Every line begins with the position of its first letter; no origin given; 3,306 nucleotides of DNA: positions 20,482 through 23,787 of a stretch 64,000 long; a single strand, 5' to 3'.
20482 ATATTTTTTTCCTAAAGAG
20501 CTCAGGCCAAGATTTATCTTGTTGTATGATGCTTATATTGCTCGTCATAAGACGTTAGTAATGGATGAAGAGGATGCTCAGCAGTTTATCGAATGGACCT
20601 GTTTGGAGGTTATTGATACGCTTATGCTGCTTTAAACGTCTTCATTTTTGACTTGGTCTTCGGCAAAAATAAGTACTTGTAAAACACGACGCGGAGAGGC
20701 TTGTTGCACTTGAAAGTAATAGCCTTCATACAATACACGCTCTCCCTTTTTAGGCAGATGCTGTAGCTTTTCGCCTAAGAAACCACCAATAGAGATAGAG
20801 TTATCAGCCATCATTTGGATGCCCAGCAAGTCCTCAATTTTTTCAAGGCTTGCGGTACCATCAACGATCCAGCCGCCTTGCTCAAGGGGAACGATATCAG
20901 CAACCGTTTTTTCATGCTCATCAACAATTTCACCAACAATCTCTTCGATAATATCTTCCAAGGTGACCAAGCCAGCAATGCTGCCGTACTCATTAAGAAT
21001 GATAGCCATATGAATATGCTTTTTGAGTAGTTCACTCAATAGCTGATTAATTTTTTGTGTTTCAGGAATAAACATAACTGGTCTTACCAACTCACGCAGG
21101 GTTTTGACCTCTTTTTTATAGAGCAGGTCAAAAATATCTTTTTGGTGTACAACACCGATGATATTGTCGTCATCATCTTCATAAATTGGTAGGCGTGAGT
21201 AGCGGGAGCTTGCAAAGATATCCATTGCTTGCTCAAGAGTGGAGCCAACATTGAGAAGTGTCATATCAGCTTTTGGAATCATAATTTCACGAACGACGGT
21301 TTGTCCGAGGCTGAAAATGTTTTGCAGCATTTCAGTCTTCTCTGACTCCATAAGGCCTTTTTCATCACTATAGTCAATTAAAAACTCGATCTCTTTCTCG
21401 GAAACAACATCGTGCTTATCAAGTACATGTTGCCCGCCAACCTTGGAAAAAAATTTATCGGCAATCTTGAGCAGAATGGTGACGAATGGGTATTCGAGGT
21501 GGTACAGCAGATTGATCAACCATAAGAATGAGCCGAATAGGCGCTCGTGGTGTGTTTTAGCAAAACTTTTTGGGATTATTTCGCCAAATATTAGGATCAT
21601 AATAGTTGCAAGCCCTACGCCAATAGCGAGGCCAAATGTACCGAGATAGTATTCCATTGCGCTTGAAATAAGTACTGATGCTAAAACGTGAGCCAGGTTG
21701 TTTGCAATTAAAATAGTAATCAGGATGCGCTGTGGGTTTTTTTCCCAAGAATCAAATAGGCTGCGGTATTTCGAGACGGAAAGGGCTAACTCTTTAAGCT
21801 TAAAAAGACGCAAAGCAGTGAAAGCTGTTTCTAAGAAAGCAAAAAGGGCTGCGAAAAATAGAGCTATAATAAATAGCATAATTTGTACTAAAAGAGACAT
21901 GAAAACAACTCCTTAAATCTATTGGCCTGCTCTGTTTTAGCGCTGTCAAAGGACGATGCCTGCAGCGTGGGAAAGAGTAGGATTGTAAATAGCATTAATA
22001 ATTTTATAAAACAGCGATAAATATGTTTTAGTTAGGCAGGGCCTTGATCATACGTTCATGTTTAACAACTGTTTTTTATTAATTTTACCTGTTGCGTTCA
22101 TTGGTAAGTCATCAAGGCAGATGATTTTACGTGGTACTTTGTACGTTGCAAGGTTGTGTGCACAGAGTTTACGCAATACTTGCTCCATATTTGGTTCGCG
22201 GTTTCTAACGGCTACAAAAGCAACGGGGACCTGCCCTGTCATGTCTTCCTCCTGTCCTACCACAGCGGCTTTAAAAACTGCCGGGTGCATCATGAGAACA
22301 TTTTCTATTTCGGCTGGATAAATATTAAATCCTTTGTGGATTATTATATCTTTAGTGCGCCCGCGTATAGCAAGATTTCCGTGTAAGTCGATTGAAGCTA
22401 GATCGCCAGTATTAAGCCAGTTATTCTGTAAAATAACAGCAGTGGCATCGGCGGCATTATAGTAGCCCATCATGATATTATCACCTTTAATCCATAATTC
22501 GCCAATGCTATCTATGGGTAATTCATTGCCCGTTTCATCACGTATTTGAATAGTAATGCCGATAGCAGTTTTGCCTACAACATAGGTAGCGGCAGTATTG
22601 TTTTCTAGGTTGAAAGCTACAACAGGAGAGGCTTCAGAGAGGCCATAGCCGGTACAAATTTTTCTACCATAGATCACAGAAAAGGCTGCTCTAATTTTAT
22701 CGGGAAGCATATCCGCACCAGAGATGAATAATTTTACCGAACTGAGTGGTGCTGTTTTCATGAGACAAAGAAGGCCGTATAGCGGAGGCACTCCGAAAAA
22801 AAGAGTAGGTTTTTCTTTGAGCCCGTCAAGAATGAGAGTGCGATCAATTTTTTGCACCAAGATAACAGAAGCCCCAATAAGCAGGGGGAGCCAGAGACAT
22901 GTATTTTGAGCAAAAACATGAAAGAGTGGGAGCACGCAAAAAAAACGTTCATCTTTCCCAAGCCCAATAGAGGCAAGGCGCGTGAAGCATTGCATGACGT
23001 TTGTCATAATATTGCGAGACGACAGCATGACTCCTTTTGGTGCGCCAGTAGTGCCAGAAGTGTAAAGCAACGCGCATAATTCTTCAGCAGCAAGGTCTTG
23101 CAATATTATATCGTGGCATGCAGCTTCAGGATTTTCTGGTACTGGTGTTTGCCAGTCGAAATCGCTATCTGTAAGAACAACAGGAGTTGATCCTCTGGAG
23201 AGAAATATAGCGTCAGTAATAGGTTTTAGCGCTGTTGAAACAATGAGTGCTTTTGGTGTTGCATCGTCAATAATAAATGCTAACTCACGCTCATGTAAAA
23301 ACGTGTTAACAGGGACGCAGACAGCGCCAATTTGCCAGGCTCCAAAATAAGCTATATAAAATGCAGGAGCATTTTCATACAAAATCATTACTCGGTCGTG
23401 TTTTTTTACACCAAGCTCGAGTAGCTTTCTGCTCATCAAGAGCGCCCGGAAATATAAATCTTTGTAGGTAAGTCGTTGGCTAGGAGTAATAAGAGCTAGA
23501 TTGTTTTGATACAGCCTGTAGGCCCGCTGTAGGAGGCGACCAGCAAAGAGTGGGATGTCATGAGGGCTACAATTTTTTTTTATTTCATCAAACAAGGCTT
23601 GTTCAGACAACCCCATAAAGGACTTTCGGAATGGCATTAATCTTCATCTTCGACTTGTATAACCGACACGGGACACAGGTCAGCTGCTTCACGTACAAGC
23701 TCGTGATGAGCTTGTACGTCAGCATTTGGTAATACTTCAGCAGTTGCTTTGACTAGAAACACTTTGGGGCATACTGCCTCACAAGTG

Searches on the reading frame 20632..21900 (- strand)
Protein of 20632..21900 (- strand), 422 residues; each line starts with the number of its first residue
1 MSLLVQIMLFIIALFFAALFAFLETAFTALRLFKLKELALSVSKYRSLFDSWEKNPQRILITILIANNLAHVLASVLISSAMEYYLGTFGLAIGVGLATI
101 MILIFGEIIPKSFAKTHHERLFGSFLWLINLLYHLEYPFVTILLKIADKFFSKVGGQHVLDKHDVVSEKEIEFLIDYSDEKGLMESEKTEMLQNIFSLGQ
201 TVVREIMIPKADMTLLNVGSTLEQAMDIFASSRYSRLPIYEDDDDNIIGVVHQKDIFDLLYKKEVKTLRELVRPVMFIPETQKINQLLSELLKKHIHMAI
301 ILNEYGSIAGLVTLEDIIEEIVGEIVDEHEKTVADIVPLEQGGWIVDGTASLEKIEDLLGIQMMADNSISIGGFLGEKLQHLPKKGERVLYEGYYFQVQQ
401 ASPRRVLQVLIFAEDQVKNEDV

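Call 50: search_protein_families(library=pfam, proteins=[window:20632-21900:-], max_evalue=0.00001)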
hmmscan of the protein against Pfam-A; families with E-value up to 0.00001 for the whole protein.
window:20632-21900:- (422 aa): 3 families
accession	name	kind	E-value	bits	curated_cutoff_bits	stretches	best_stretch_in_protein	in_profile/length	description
PF01595.25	CNNM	-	5.6e-39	134.1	28.4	1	9-187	2-180/181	Cyclin M transmembrane N-terminal domain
PF00571.33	CBS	-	6.5e-20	71.6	24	2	203-260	1-55/57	CBS domain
PF03471.22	CorC_HlyC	-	3e-18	66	27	1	340-411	4-77/81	Transporter associated domain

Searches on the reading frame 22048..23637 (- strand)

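Call 50: search_protein_families(library=pfam, proteins=[window:22048-23637:-], max_evalue=0.00001)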
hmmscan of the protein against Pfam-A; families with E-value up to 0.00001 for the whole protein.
window:22048-23637:- (529 aa): 2 families
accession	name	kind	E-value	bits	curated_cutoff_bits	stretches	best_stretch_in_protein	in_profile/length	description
PF00501.34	AMP-binding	-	2.6e-84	283.7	29.9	1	38-393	3-384/384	AMP-binding enzyme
PF13193.12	AMP-binding_C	-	5e-20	72.6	24.5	1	443-518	1-76/76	AMP-binding enzyme C-terminal domain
